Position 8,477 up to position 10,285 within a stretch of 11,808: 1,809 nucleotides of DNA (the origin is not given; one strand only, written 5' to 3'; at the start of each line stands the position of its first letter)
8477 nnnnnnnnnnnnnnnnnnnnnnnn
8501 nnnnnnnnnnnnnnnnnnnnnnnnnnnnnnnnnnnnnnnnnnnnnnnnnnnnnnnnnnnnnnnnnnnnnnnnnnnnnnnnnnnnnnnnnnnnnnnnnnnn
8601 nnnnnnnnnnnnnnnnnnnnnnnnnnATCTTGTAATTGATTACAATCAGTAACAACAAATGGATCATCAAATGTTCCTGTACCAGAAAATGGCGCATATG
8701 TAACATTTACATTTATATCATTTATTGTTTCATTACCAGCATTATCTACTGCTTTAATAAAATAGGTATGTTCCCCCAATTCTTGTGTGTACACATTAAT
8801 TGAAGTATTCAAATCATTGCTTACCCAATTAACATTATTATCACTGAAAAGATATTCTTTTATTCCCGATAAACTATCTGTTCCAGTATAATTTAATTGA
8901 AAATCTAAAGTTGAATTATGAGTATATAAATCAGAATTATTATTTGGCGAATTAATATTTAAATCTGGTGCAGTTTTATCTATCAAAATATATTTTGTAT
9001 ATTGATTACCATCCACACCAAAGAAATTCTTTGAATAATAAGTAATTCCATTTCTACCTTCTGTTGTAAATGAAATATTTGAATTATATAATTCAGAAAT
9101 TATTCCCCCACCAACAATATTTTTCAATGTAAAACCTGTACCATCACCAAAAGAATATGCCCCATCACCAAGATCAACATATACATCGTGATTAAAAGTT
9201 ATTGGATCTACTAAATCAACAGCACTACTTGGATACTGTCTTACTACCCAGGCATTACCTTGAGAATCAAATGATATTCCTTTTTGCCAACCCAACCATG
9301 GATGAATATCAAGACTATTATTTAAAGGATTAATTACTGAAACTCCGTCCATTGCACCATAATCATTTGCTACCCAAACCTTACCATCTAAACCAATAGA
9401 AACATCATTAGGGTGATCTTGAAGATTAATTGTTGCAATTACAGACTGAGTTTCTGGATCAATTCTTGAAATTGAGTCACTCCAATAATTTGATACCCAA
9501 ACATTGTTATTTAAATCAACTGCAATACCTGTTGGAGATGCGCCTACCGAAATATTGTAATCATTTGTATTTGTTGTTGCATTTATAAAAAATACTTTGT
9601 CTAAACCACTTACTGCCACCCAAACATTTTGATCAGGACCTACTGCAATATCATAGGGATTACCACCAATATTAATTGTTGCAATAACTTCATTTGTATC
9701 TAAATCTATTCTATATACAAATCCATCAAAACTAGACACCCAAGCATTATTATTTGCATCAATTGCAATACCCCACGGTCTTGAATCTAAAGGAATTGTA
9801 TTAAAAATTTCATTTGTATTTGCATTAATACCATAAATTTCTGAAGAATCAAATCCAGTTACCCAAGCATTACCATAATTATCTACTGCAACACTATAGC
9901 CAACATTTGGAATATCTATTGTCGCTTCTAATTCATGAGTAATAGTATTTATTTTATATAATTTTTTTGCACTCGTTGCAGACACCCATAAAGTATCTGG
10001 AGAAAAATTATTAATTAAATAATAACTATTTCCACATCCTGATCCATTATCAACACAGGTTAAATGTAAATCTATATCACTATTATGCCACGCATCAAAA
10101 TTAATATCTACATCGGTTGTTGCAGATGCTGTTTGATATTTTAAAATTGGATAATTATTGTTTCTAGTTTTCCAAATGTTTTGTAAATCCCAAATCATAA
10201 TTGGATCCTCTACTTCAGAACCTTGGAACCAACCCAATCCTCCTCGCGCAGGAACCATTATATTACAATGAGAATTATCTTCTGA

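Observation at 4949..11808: Giant tri-modular GLUG beta-helix / beta-propeller / Ig surface protein with C-terminal anchor: candidate cell-cell adhesin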

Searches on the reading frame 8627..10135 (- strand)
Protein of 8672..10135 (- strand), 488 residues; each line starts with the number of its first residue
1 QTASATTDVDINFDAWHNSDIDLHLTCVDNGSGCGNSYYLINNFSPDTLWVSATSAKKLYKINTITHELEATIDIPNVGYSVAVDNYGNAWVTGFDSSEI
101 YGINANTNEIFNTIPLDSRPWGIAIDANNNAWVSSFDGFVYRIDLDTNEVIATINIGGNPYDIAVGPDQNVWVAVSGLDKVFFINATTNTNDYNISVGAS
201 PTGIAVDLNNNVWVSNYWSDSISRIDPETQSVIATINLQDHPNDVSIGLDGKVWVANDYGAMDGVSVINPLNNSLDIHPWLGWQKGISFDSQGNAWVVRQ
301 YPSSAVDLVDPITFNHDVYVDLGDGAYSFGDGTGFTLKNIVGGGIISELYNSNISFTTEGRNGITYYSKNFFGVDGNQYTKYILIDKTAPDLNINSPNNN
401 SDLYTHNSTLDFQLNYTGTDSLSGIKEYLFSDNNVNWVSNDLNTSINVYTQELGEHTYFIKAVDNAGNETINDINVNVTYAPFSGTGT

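Call 25: find_homologous_proteins(query=window:8672-10060:-, max_evalue=0.00001)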
Query window:8672-10060:- (463 aa): 59 proteins with E <= 0.00001 among 8000 candidates.
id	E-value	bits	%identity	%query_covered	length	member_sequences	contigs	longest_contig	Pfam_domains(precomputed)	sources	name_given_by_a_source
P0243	2.7e-27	114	29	49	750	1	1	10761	PF07494.18,PF13449.13,PF20067.6,PF24684.2,PF01436.28,PF08450.19,PF23414.2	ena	-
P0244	1.1e-25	109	31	54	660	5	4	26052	PF22768.2,PF07494.18,PF21783.3,PF24684.2,PF01436.28,PF08450.19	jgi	jgi:YVTN family beta-propeller protein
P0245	6.6e-24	103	24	46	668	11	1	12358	PF05096.19,PF21959.3,PF24684.2,PF08450.19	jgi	jgi:YVTN family beta-propeller protein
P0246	3.9e-21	94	32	36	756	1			PF22494.4,PF10282.16,PF25174.2,PF23381.2,PF21783.3,PF02239.23,PF08450.19,PF23414.2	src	-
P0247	9.9e-21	92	33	44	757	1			PF22494.4,PF10282.16,PF25174.2,PF23381.2,PF21783.3,PF02239.23,PF08450.19,PF23414.2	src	-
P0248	3.3e-17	81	31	49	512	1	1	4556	PF03704.24,PF21959.3,PF24684.2,PF01436.28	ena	-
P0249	5.7e-17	80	33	38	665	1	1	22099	PF07494.18,PF23194.2,PF16371.13,PF17802.8,PF23193.2,PF24684.2,PF13620.13,PF01436.28,PF17210.10,PF08450.19,PF13715.13,PF22902.3,PF13449.13,PF09430.17,PF06739.18,PF22904.4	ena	-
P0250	6.6e-17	80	31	33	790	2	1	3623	PF03704.24,PF21959.3,PF00486.35,PF00211.26,PF08450.19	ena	-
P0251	1.6e-16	78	36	38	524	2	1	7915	PF00211.26,PF08450.19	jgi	jgi:class 3 adenylate cyclase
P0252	7.0e-16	76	33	51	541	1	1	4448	PF02494.23,PF01731.27,PF21783.3,PF01436.28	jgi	jgi:YVTN family beta-propeller protein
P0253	5.6e-15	73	35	34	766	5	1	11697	PF18962.8,PF24684.2,PF13860.13,PF08450.19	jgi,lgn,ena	jgi:hypothetical protein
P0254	8.6e-15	73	28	46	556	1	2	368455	PF20067.6,PF24684.2,PF01436.28,PF25021.2,PF06739.18,PF08450.19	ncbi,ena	-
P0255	9.9e-15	73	34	38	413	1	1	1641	PF07494.18,PF24684.2,PF01436.28,PF08450.19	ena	-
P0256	3.7e-14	71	33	46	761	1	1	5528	PF22494.4,PF10282.16,PF25174.2,PF13585.13,PF18676.7,PF21783.3,PF23414.2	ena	-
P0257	7.5e-14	70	35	40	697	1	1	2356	PF22494.4,PF25174.2,PF23381.2,PF21783.3,PF01436.28,PF08450.19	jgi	jgi:YVTN family beta-propeller protein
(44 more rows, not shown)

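Call 38: predict_structure(alignment_id=A1)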
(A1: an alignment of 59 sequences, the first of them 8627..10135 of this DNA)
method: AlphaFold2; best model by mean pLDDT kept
length: 503 residues; sequences in the alignment: 59
mean_pLDDT: 71.3   pTM: 0.63
mean pLDDT of the five models: 71.3, 70.0, 69.7, 69.8, 69.6
residues with pLDDT >= 90: 254; 70-90: 24; 50-70: 41; < 50: 184
segments of 3 or more residues with pLDDT < 50: 1-43, 327-362, 372-377, 386-454, 479-503
pLDDT, mean of each block of 10 residues (from residue 1): 40 40 41 33 65 94 95 92 96 97 97 98 97 98 98 98 97 98 98 98 97 98 98 96 96 93 92 93 91 93 91 90 64 37 29 39 51 47 47 39 31 37 41 37 43 53 62 52 36 33 32
secondary structure, 60 per line:
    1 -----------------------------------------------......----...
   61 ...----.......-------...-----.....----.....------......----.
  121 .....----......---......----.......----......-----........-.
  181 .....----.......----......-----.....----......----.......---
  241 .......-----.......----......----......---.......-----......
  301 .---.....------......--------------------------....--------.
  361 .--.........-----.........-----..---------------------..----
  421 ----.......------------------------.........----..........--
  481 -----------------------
elements in order: E48-53 E58-63 E68-74 E82-84 E90-94 E99-103 E110-115 E120-125 E130-135 E139-144 E149-155 E160-165 E171-175 E180-185 E190-196 E201-206 E212-216 E221-226 E231-237 E241-247 E253-259 E264-269 E274-279 E283-289 E295-301 E305-309 E316-321 H348-351 E364-372 E378-386 E425-431 E456-464 E469-478

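Call 43: fold_search(model_id=the predicted structure, library=pdb)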
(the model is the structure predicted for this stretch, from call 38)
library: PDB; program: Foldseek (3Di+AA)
matches with E <= 10: 1929; with E <= 0.001: 1783
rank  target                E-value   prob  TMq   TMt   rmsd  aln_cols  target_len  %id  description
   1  1l0q_A                2.0e-21  1.00  0.54  0.69  18.1       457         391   20  Tandem YVTN beta-propeller and PKD domains from an archaeal surface layer protein (released 2002-11-06)
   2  3ott_B                4.0e-14  1.00  0.30  0.21  26.8       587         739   13  Crystal Structure of the extracellular domain of the putative one component system BT4673 from B. thetaiotaomicron (released 2011-08-10)
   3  8bn0                  6.3e-14  1.00  0.47  0.67   3.9       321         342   18  Bacteroides thetaiotaomicron surface protein BT1954 bound to (released 2023-08-16)
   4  8blw_B                1.1e-13  1.00  0.47  0.39  12.7       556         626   14  Vitamin B12 transporter BtuB1 with lipoprotein BtuG1 from B. theta (released 2023-08-16)
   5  8bmy_A                1.4e-13  1.00  0.48  0.70   3.6       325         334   18  Bacteroides thetaiotaomicron surface lipoprotein bound to cyanocobalamin (released 2023-08-16)
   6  3dsm                  1.4e-13  1.00  0.47  0.70   3.9       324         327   18  Crystal structure of the surface layer protein BACUNI_02894 from Bacteroides uniformis, Northeast Structural Genomics Co (released 2008-09-09)
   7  5c2v_B                1.7e-13  1.00  0.45  0.63  10.6       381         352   14  Kuenenia stuttgartiensis Hydrazine Synthase (released 2015-10-14)
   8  6tv2_A                1.8e-13  1.00  0.44  0.57   4.8       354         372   14  Heme d1 biosynthesis associated Protein NirF (released 2020-04-22)
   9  8bai_A                1.9e-13  1.00  0.46  0.70   3.8       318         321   18  The surface-exposed lipo-protein of BtuG2 in complex with cyanocobalamin. (released 2023-10-25)
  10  8bai_B                2.6e-13  1.00  0.46  0.70   3.8       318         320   18  The surface-exposed lipo-protein of BtuG2 in complex with cyanocobalamin. (released 2023-10-25)
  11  8okv_A                3.2e-13  1.00  0.47  0.71   3.7       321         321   18  lipoprotein BT2095 from Bacteroides thetaiotamicron bound to cyanocobalamin CnCbl (released 2023-09-20)
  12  8ptf                  3.3e-13  1.00  0.46  0.66   6.2       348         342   18  The surface-exposed lipo-protein of BtuG2 in complex with cyanocobalamin. (released 2024-07-24)
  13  2qc5                  3.7e-13  1.00  0.45  0.74   2.1       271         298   18  Streptogramin B lyase structure (released 2008-10-14)
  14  2z2o_A                4.5e-13  1.00  0.43  0.71   5.9       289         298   19  Crystal Structure of apo virginiamycin B lyase from Staphylococcus aureus (released 2007-06-19)
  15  3ott_A                6.0e-13  1.00  0.35  0.24  26.1       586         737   13  Crystal Structure of the extracellular domain of the putative one component system BT4673 from B. thetaiotaomicron (released 2011-08-10)
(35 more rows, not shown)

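Call 67: search_protein_representatives(protein=window:8672-10060:-)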
Query: 463 residues. Proteins with E-value up to 0.001 (for the whole library): 29058; up to 1e-10: 7630; up to 1e-30: 164. The best 150 are listed.
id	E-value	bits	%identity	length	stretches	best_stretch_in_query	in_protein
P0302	4.0e-72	260.1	32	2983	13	66-249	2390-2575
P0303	8.6e-70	252.4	33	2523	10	65-243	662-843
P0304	1.1e-69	252.1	34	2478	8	58-250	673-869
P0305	2.1e-69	251.1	38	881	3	18-316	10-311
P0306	2.8e-66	240.8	34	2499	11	20-217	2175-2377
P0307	6.3e-65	236.3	33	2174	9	22-177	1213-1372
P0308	6.5e-64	233.0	33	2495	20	358-450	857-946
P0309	1.4e-58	215.4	28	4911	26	135-282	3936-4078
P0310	1.7e-58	215.1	30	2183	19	358-458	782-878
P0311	2.2e-58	214.8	30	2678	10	115-250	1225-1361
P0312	4.6e-58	213.7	33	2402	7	61-280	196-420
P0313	9.3e-58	212.7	32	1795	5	15-305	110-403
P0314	6.5e-57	209.9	33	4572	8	65-249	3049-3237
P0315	1.9e-56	208.4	26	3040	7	54-234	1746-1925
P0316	2.6e-56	207.9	32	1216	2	34-316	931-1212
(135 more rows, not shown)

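Call 69: search_protein_families(library=pfam, proteins=[P0302, P0303, P0304, P0305], max_evalue=0.00001)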
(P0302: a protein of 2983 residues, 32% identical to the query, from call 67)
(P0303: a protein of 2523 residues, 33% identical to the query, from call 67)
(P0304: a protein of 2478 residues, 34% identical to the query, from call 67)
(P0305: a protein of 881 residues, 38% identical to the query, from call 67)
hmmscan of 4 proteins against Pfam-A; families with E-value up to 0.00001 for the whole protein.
P0302 (2983 aa): 23 families
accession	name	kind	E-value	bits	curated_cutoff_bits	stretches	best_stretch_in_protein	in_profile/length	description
PF10282.15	Lactonase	-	1.5e-81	274.7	21.7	6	596-712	202-330/344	Lactonase, 7-bladed beta-propeller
PF25174.1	Beta-prop_THOC3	-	9.5e-68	228.6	305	4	1897-2086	71-258/272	THOC3 beta-propeller domain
PF21783.3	YNCE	-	1.6e-63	215.5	27.1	3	1290-1587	29-329/339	YNCE-like beta-propeller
PF24684.1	Vgb_lyase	-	2.1e-55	188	50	5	631-875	12-255/290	Virginiamycin B lyase family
PF23414.1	Beta-prop_EML_2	-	5.5e-47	160.8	90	1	1335-1442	2-108/266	Echinoderm microtubule-associated protein second beta-propeller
PF08450.18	SGL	-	1.9e-32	113.3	26.3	0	2417-2497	134-221/246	SMP-30/Gluconolactonase/LRE-like region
PF02239.22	Cytochrom_D1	-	2.1e-31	109.2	25.5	0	1973-2083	9-119/368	Cytochrome D1 heme domain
PF18676.6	MBG_2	-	9.1e-28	97.1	25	2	2815-2890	1-72/72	MBG domain (YGX type)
PF13585.12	CHU_C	-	1.3e-26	92.9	27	1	2899-2981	2-86/86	CHU_C Type IX secretion signal domain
PF01731.26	Arylesterase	-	9.7e-21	74.2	21.3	0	1402-1443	41-82/86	Arylesterase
PF07676.18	PD40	-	3e-17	62.5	20.9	0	2336-2355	13-32/38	WD40-like Beta Propeller Repeat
PF24807.1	WD40_CDC20-Fz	-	2.2e-15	57.2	200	1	95-360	24-286/292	CDC20/Fizzy WD40 domain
PF01436.27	NHL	-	6.5e-15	54.8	20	0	1916-1934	3-20/28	NHL repeat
PF05694.17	SBP56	-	3.3e-12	46.4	34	0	253-275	365-387/453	56kDa selenium binding protein (SBP56)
PF24506.1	KNTC1_N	-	5.3e-11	42.8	27.1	0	98-154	46-102/376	KNTC1, N-terminal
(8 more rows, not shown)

P0303 (2523 aa): 9 families
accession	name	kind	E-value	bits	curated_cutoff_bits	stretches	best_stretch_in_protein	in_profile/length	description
PF21783.3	YNCE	-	1.6e-72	245.1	27.1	3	746-827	42-123/339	YNCE-like beta-propeller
PF10282.15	Lactonase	-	3.9e-70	237.2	21.7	4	1353-1516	143-329/344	Lactonase, 7-bladed beta-propeller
PF25174.1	Beta-prop_THOC3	-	3.5e-55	187.4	305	3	2273-2480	62-266/272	THOC3 beta-propeller domain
PF02239.22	Cytochrom_D1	-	1.7e-26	93.1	25.5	0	661-935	6-306/368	Cytochrome D1 heme domain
PF23414.1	Beta-prop_EML_2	-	4e-14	53.1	90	0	1406-1507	11-110/266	Echinoderm microtubule-associated protein second beta-propeller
PF22494.2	choice_anch_I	-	3e-12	46.6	32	0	752-901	82-231/489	Choice-of-anchor I domain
PF08450.18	SGL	-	2.4e-09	37.6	26.3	0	1479-1580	135-230/246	SMP-30/Gluconolactonase/LRE-like region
PF13570.13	Beta-prop_ACSF4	-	1.1e-07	32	133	0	700-981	17-299/329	Beta-alanine-activating enzyme, beta-propeller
PF25175.1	Beta-prop_WDR5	-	2e-07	31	250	0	2123-2199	107-182/296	WDR5 beta-propeller domain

P0304 (2478 aa): 16 families
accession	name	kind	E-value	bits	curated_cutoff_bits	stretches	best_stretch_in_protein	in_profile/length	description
PF10282.15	Lactonase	-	1.9e-59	202.1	21.7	3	1198-1316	184-319/344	Lactonase, 7-bladed beta-propeller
PF21783.3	YNCE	-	9.8e-57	193.2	27.1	2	180-364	41-227/339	YNCE-like beta-propeller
PF25174.1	Beta-prop_THOC3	-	8e-47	159.9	305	2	629-875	8-253/272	THOC3 beta-propeller domain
PF24684.1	Vgb_lyase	-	3.1e-43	148.1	50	5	1121-1372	12-263/290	Virginiamycin B lyase family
PF23414.1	Beta-prop_EML_2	-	1.3e-30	107.1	90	0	1250-1363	3-113/266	Echinoderm microtubule-associated protein second beta-propeller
PF18676.6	MBG_2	-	9.9e-28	97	25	2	2313-2388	1-72/72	MBG domain (YGX type)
PF01731.26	Arylesterase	-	1.4e-25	89.8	21.3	0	1777-1824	38-85/86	Arylesterase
PF02239.22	Cytochrom_D1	-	1.2e-24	87.1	25.5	0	595-665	49-118/368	Cytochrome D1 heme domain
PF13585.12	CHU_C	-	8.1e-24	84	27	1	2394-2475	2-85/86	CHU_C Type IX secretion signal domain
PF08450.18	SGL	-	6e-23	82.1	26.3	0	1289-1317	135-163/246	SMP-30/Gluconolactonase/LRE-like region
PF07676.18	PD40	-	4.5e-12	46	20.9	0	1755-1766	13-24/38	WD40-like Beta Propeller Repeat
PF05694.17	SBP56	-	2.6e-11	43.4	34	0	1780-1843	353-420/453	56kDa selenium binding protein (SBP56)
PF25172.1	Beta-prop_WDR3_2nd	-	9.3e-07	28.8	140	0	130-236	5-107/293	WDR3 second beta-propeller domain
PF24814.1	WD40_Prp19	-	2.2e-06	27.4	320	0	1630-1806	12-191/281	Prp19 WD40 domain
PF25460.1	Beta-prop_Aladin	-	3.1e-06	27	171.1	0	1100-1286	131-299/340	Aladin seven-bladed propeller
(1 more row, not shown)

P0305 (881 aa): 2 families
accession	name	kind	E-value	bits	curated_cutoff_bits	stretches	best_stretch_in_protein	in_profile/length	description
PF24684.1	Vgb_lyase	-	2.6e-11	43.3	50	1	83-224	12-156/290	Virginiamycin B lyase family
PF17957.7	Big_7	-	8.6e-07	30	24.1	1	498-564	1-70/70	Bacterial Ig domain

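Call 74: find_related_loci(query=window:8672-10135:-, collection=metagenome_contigs, flank=10000)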
Query window:8672-10135:- (488 aa) in metagenome_contigs; peptide patterns used: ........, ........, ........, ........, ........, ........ (x = any residue, [..] = any of these).
27 stretches matched a pattern; 7 encode a relative of the query (tblastn E <= 1e-3); 7 distinct loci.
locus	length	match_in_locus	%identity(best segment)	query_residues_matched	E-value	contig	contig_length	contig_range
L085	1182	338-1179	35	49-308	3e-18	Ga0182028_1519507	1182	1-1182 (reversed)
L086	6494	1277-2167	26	49-318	2e-13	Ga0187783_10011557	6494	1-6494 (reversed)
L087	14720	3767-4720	26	42-338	7e-13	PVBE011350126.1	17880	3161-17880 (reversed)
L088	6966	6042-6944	27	81-310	4e-12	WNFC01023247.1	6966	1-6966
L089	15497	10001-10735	24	50-355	4e-10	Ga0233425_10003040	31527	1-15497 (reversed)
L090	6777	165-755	28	120-298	1e-8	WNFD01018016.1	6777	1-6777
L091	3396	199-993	26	80-313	2e-8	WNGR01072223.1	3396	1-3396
